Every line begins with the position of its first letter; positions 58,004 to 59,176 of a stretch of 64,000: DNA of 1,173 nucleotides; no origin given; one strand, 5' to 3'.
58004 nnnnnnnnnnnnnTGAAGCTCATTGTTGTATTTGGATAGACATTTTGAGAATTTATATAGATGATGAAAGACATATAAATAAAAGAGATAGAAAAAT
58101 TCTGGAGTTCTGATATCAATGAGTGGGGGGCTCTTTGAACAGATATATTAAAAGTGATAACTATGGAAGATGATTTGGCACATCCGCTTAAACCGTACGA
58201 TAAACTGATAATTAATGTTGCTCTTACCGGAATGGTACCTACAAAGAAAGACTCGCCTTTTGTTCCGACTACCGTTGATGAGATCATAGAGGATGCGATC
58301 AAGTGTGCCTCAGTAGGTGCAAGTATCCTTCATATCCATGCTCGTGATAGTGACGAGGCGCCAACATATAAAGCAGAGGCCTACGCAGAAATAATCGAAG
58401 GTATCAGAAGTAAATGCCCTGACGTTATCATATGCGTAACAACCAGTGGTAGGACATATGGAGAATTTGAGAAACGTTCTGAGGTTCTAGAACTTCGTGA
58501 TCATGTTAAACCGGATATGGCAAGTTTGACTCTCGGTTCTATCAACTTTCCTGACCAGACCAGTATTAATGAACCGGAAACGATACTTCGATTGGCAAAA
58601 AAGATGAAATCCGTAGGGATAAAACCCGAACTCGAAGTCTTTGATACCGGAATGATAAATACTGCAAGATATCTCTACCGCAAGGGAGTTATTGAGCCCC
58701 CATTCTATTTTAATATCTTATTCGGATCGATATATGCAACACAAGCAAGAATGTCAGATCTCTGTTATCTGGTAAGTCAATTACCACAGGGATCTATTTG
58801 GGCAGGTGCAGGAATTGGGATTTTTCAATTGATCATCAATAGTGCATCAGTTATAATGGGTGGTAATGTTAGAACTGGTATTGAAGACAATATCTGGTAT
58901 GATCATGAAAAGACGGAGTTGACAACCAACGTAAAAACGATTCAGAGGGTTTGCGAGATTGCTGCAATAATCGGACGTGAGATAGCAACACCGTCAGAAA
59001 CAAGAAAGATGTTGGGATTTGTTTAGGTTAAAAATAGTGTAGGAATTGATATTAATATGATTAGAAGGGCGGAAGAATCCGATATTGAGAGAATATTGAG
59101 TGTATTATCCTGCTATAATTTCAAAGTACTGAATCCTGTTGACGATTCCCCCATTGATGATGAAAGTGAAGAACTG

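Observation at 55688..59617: Operon of PaaK-like adenylating ligase, MprF-flippase-like membrane protein, BKACE (beta-keto-acid cleavage enzyme) and GNAT: a candidate membrane-lipid or cell-surface acylation/amino-acylation pathway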

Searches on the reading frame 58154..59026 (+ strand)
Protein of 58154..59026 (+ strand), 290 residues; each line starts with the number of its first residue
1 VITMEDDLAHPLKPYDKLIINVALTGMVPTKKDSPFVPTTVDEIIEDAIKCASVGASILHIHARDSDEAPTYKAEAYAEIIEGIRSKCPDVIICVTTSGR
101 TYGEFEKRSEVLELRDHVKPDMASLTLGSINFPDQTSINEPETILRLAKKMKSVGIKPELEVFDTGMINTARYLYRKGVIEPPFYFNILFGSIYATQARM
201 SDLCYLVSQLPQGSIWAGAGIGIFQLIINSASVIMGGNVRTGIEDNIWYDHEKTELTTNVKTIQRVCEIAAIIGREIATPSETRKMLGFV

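Call 3: search_protein_families(library=pfam, proteins=[window:58154-59026:+], max_evalue=0.01)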
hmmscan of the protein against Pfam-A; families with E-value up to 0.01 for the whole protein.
window:58154-59026:+ (290 aa): 1 family
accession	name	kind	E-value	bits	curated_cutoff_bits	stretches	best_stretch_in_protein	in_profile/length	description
PF05853.18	BKACE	-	2.7e-89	299.6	24.8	1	17-288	1-273/274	beta-keto acid cleavage enzyme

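Call 4: search_protein_families(library=ncbifam, proteins=[window:58154-59026:+], max_evalue=0.01)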
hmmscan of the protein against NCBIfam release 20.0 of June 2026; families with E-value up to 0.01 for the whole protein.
window:58154-59026:+ (290 aa): 4 families
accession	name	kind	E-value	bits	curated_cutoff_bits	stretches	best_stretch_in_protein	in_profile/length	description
NF052387.1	Lys_ferment_KCE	equivalog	2.6e-81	272.9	382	1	17-288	1-266/267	3-keto-5-aminohexanoate cleavage enzyme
NF053568.1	3OXCoAcCUPNH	equivalog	2.1e-67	227.3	350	1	18-288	4-271/274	3-oxoadipate:acetyl-CoA acetyltransferase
NF053538.1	DixhxACActTsKce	equivalog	9.3e-51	172.7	430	2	16-133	5-119/310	3,5-dioxohexanoate:acetyl-CoA acetone transferase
NF052389.1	Lys_KAL_CLE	exception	2e-50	171.8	725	1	14-288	167-435/440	bifunctional 3-aminobutyryl-CoA ammonia lyase/3-keto-5-aminohexanoate cleavage enzyme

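Call 14: find_homologous_proteins(query=window:58154-59026:+, max_evalue=1e-20)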
Query window:58154-59026:+ (290 aa): 5544 proteins with E <= 1e-20 among 6208 candidates; the best 120 are listed.
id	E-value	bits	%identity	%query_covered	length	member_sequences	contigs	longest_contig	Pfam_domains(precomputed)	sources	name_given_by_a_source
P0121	6.6e-188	641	100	99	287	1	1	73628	PF05853.19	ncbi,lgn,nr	ncbi:MAG: 3-keto-5-aminohexanoate cleavage protein [Halobacteriota archaeon]|nr:3-keto-5-aminohexano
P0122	8.3e-185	631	100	98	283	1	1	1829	PF05853.19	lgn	-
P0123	6.0e-152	523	80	99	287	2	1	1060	PF05853.19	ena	-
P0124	1.1e-146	505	78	98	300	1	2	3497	PF05853.19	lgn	-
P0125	2.1e-144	498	78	97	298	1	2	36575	PF05853.19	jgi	jgi:uncharacterized protein (DUF849 family)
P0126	8.4e-144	496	77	97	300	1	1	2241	PF05853.19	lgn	-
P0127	3.6e-141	487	75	97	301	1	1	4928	PF05853.19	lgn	-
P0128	3.7e-138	478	73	97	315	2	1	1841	PF05853.19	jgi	jgi:3-keto-5-aminohexanoate cleavage enzyme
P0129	1.5e-137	475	73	97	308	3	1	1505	PF05853.19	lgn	-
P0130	1.2e-136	473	72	98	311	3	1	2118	PF05853.19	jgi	jgi:uncharacterized protein (DUF849 family)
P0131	1.4e-136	472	72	97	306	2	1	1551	PF05853.19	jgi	jgi:uncharacterized protein (DUF849 family)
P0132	4.8e-136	471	73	97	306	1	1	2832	PF05853.19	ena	-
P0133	6.9e-136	470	70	98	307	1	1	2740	PF05853.19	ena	-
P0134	7.8e-136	470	73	97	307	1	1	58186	PF05853.19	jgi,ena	-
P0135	1.8e-135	469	70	98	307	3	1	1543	PF05853.19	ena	-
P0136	1.8e-135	469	70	97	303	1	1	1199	PF05853.19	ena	-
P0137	2.7e-135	468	72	98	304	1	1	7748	PF05853.19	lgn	-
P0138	6.9e-135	467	73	97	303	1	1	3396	PF05853.19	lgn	-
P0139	1.4e-134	466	73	97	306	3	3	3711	PF05853.19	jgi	jgi:3-keto-5-aminohexanoate cleavage enzyme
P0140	2.8e-133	461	71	97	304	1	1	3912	PF05853.19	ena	-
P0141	3.9e-133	461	71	97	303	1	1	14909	PF05853.19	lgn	-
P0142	6.5e-133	460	71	97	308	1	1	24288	PF05853.19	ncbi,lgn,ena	-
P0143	7.2e-133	460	70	98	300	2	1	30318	PF05853.19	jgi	jgi:uncharacterized protein (DUF849 family)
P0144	1.1e-132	460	72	97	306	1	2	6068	PF05853.19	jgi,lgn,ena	-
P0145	2.9e-132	458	69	98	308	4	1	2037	PF05853.19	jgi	jgi:uncharacterized protein (DUF849 family)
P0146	3.1e-132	458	70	97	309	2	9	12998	PF05853.19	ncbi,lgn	-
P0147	4.6e-132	458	72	96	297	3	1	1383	PF05853.19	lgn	-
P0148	5.3e-132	457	69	99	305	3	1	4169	PF05853.19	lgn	-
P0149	1.3e-131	456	70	97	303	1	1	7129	PF05853.19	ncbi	-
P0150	1.7e-131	456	69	98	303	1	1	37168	PF05853.19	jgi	jgi:uncharacterized protein (DUF849 family)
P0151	3.3e-131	455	69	98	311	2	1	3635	PF05853.19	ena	-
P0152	5.6e-131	454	71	96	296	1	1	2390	PF05853.19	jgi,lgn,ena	-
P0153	1.2e-130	453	68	97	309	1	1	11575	PF05853.19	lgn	-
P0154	1.9e-130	452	70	97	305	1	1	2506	PF05853.19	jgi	jgi:3-keto-5-aminohexanoate cleavage enzyme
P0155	6.4e-130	450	70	97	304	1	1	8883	PF05853.19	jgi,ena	-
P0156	2.3e-129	449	69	98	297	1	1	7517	PF05853.19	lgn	-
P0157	2.9e-129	448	69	97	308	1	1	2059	PF05853.19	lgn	-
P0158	4.5e-129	448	68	97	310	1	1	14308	PF05853.19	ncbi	-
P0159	1.2e-128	446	69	98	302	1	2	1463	PF05853.19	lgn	-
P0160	1.3e-128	446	66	99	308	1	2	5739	PF05853.19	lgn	-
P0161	2.1e-128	446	68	98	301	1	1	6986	PF05853.19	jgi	jgi:uncharacterized protein (DUF849 family)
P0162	2.9e-128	445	68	98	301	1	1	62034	PF05853.19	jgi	jgi:uncharacterized protein (DUF849 family)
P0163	3.9e-128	445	70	97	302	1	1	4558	PF05853.19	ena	-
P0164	4.8e-128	444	69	97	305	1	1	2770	PF05853.19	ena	-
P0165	7.0e-128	444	68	97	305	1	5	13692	PF05853.19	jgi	jgi:uncharacterized protein (DUF849 family)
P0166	1.1e-127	443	69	98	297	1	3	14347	PF05853.19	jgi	jgi:uncharacterized protein (DUF849 family)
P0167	1.3e-127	443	68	98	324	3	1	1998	PF05853.19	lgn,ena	-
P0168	1.5e-127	443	67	98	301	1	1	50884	PF05853.19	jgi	jgi:uncharacterized protein (DUF849 family)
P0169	2.1e-127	442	69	96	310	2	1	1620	PF05853.19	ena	-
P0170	4.5e-127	441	66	98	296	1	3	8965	PF05853.19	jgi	-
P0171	2.1e-126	439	68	97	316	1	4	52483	PF05853.19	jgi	jgi:3-keto-5-aminohexanoate cleavage enzyme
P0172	5.2e-126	438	67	98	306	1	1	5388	PF05853.19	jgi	jgi:uncharacterized protein (DUF849 family)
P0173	3.3e-124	432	65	97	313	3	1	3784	PF05853.19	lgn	-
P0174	2.6e-123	429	65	97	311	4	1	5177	PF05853.19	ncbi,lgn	ncbi:MAG: 3-keto-5-aminohexanoate cleavage protein [Nitrospirota bacterium]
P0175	2.8e-121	422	65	97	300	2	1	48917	PF05853.19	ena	-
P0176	6.5e-121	421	68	96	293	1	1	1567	PF05853.19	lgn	-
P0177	1.1e-120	420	66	98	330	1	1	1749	PF05853.19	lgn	-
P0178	1.1e-120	420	65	97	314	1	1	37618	PF05853.19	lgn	-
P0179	6.6e-120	418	65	97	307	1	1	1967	PF05853.19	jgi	jgi:uncharacterized protein (DUF849 family)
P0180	6.2e-118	411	63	96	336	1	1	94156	PF05853.19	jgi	jgi:3-keto-5-aminohexanoate cleavage enzyme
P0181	1.3e-117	410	64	97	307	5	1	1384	PF05853.19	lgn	-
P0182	1.5e-117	410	68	91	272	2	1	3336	PF05853.19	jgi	jgi:uncharacterized protein (DUF849 family)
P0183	1.8e-117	410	62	96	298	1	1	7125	PF05853.19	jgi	-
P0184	2.8e-116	406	64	97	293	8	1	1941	PF05853.19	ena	-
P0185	3.8e-116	405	65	96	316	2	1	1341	PF05853.19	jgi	jgi:3-keto-5-aminohexanoate cleavage enzyme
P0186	6.0e-116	405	65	96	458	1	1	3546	PF13508.14,PF05853.19,PF00583.32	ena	-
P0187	1.3e-113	397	63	97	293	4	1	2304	PF05853.19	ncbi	-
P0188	1.7e-113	397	62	97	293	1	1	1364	PF05853.19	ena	-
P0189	2.3e-113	396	72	80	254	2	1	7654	PF05853.19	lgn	-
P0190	6.7e-113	395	61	97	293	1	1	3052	PF05853.19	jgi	-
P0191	2.3e-112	393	61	97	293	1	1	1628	PF05853.19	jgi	-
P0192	2.3e-112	393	62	97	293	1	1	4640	PF05853.19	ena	-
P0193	7.8e-112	391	62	97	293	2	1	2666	PF05853.19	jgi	-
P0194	9.9e-111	388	61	100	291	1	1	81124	PF05853.19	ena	-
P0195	1.2e-110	387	60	97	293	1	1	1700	PF05853.19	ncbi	-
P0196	4.1e-110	386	61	100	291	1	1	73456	PF05853.19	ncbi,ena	-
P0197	5.8e-110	385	60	97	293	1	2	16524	PF05853.19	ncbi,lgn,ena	-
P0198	1.1e-109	384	59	97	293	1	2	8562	PF05853.19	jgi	-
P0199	1.1e-109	384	62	97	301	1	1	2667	PF05853.19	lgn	-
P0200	2.4e-109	383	57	99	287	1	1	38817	PF05853.19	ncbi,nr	ncbi:MAG: 3-keto-5-aminohexanoate cleavage protein [bacterium]|nr:3-keto-5-aminohexanoate cleavage p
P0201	2.6e-109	383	59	98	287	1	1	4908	PF05853.19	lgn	-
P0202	4.6e-109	382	60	97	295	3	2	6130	PF05853.19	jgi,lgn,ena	jgi:uncharacterized protein (DUF849 family)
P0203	6.0e-109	382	59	93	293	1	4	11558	PF05853.19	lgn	-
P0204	6.5e-109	382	61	97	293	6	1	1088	PF05853.19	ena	-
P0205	1.2e-108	381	60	97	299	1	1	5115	PF05853.19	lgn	-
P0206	1.6e-108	380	60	97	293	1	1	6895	PF05853.19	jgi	-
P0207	2.2e-108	380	60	97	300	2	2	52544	PF05853.19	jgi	-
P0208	3.2e-108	379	59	98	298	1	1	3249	PF05853.19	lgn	-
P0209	1.1e-107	378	58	99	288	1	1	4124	PF05853.19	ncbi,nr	ncbi:MAG: 3-keto-5-aminohexanoate cleavage protein [Candidatus Omnitrophica bacterium]|nr:3-keto-5-a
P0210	2.7e-107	376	60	97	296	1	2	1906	PF05853.19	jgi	jgi:3-keto-5-aminohexanoate cleavage enzyme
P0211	4.4e-107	376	59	97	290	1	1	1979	PF05853.19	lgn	-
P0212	7.2e-107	375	59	97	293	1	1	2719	PF05853.19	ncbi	-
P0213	9.9e-107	374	59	100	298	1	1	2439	PF05853.19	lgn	-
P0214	2.9e-106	373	59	98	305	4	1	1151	PF05853.19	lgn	-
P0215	4.6e-106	372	57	97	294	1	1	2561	PF05853.19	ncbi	-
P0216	6.9e-106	372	64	85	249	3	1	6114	PF05853.19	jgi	jgi:uncharacterized protein (DUF849 family)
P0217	1.1e-105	371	59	97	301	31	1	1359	PF05853.19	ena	-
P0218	2.1e-105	370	58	97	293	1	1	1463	PF05853.19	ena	-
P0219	2.3e-105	370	58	99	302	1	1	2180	PF05853.19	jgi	-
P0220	2.8e-105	370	59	97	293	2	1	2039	PF05853.19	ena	-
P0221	2.9e-105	370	57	97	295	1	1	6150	PF05853.19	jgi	jgi:uncharacterized protein (DUF849 family)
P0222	2.9e-105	370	58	94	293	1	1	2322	PF05853.19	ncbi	-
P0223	3.0e-105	370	57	97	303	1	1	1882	PF05853.19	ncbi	-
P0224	3.6e-105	369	59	97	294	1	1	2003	PF05853.19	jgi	-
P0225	4.5e-105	369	59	97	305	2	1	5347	PF05853.19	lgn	-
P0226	8.7e-105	368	56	97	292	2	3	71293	PF05853.19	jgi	-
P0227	8.9e-105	368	57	97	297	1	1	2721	PF05853.19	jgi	-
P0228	1.2e-104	368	58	98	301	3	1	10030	PF05853.19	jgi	-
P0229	1.8e-104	367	56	97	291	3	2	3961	PF05853.19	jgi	jgi:uncharacterized protein (DUF849 family)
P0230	2.1e-104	367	61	97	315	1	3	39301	PF05853.19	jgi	jgi:3-keto-5-aminohexanoate cleavage enzyme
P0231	2.2e-104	367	57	99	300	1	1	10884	PF05853.19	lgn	-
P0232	4.1e-104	366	57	97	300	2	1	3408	PF05853.19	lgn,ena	-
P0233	4.6e-104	366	57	99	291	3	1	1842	PF05853.19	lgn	-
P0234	8.9e-104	365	70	80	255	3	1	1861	PF05853.19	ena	-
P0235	9.2e-104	365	57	97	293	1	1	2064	PF05853.19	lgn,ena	-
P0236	9.3e-104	365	56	97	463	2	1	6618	PF13673.14,PF13508.14,PF05853.19,PF00583.32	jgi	-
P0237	1.3e-103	364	60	99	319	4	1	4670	PF05853.19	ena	-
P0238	1.4e-103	364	59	97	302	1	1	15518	PF05853.19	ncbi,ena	-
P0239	2.4e-103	363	56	97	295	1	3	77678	PF05853.19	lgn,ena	-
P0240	2.8e-103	363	57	97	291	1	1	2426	PF05853.19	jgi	jgi:uncharacterized protein (DUF849 family)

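Call 17: find_encoding_contigs(protein=P0125, flank=8000, max_places=2)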
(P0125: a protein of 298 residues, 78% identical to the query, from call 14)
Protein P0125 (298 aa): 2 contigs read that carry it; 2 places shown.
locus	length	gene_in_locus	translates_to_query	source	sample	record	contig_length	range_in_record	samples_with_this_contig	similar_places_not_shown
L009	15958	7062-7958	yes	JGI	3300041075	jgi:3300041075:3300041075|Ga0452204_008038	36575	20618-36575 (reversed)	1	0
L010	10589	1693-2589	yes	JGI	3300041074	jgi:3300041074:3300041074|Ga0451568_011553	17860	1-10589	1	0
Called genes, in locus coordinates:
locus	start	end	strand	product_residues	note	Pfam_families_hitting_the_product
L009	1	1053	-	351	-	?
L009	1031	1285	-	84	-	PF26485:DUF8156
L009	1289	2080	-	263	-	PF08423:Rad51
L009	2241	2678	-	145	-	-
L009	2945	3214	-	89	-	-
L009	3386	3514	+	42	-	-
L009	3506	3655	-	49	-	-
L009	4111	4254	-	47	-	-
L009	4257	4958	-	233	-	PF12844:HTH_19 (weak), PF13560:HTH_31 (weak), PF01381:HTH_3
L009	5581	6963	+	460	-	PF27533:CapK_C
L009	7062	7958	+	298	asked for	PF05853:BKACE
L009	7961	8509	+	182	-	PF00583:Acetyltransf_1, PF13673:Acetyltransf_10 (weak), PF13508:Acetyltransf_7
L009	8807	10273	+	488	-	PF00801:PKD (faint), PF18911:PKD_4, PF22352:K319L-like_PKD (faint), PF19077:Big_13 (faint)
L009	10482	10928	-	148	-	PF12172:zf-ChsH2, PF01796:OB_ChsH2_C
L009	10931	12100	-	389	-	PF00108:Thiolase_N, PF00109:ketoacyl-synt (weak), PF22691:Thiolase_C_1, PF02803:Thiolase_C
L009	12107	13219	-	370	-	PF08541:ACP_syn_III_C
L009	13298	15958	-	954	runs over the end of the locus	PF00270:DEAD, PF04851:ResIII, PF00271:Helicase_C, PF19306:WHD_Lhr, PF08494:DEAD_assoc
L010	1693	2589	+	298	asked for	PF05853:BKACE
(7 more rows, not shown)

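Call 18: find_encoding_contigs(protein=P0134, flank=8000, max_places=2)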
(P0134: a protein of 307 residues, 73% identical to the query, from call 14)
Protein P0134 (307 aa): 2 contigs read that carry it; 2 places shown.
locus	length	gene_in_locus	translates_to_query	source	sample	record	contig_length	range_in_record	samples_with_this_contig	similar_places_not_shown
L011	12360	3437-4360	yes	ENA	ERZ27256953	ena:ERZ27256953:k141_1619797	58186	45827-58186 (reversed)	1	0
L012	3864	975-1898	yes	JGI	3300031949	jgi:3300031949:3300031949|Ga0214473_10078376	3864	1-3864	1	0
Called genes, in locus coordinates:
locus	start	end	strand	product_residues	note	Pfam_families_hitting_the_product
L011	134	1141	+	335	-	PF00685:Sulfotransfer_1 (weak), PF13469:Sulfotransfer_3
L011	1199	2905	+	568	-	PF13522:GATase_6 (weak), PF13537:GATase_7, PF00733:Asn_synthase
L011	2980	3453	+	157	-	PF13673:Acetyltransf_10 (weak), PF00583:Acetyltransf_1, PF13508:Acetyltransf_7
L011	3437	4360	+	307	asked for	PF05853:BKACE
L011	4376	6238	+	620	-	PF13522:GATase_6, PF13537:GATase_7, PF00733:Asn_synthase (weak)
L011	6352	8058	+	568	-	-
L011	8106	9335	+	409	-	PF04230:PS_pyruv_trans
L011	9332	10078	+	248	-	PF01522:Polysacc_deac_1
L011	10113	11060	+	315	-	PF00685:Sulfotransfer_1, PF13469:Sulfotransfer_3 (weak)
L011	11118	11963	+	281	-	PF01522:Polysacc_deac_1, PF03065:Glyco_hydro_57 (weak)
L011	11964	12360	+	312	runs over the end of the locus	PF00535:Glycos_transf_2, PF10111:Glyco_tranf_2_2, PF13641:Glyco_tranf_2_3 (weak)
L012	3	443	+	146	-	?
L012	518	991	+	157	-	PF13673:Acetyltransf_10 (weak), PF00583:Acetyltransf_1, PF13508:Acetyltransf_7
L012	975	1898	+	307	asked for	PF05853:BKACE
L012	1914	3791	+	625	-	PF13522:GATase_6, PF13537:GATase_7, PF00733:Asn_synthase (weak)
